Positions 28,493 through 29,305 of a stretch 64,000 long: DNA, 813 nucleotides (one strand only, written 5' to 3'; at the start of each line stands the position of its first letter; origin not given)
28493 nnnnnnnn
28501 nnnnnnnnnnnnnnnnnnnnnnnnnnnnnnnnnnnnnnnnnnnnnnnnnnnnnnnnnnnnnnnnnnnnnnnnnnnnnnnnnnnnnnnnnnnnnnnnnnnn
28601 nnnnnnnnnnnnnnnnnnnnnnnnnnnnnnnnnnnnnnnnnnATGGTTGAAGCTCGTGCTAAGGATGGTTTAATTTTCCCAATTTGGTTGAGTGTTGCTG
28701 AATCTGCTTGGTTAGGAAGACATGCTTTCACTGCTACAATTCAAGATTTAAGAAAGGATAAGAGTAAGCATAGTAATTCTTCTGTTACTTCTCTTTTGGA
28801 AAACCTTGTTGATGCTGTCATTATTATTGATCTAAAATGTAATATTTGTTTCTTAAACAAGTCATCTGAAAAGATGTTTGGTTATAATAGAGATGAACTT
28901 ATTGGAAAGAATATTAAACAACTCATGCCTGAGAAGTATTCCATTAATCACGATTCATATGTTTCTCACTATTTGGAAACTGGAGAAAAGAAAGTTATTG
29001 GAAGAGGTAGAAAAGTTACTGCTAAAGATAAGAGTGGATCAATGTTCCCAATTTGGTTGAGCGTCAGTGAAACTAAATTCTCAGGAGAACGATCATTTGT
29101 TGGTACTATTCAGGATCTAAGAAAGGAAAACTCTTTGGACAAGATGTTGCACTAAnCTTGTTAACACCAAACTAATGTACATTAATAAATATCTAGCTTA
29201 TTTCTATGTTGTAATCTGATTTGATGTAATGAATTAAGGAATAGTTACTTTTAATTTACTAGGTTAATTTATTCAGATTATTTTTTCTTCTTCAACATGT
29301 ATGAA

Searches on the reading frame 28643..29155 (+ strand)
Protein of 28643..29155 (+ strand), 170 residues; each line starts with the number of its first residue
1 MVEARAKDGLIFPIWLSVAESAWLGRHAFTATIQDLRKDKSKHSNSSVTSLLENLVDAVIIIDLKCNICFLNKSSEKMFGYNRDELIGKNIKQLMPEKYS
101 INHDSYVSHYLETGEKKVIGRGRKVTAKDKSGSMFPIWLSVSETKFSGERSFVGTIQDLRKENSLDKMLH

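Call 21: search_protein_families(library=pfam, proteins=[window:28643-29155:+], max_evalue=0.001)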
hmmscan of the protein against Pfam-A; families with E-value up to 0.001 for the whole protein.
window:28643-29155:+ (170 aa): 5 families
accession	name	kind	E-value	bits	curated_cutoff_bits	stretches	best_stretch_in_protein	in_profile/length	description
PF00989.32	PAS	-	1.4e-14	54.5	22.6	1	50-158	5-112/113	PAS fold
PF13426.13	PAS_9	-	1e-12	48.6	27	1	57-159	2-101/103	PAS domain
PF13188.13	PAS_8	-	3.3e-06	27.2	21.8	1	50-97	5-53/65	PAS domain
PF08448.16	PAS_4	-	4.2e-06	27.4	23.1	1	52-115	1-64/110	PAS fold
PF24820.1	Diguanyl_cycl_sensor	-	5.3e-06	26.8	28.1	1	51-145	1-97/109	Diguanylate cyclase-like sensor domain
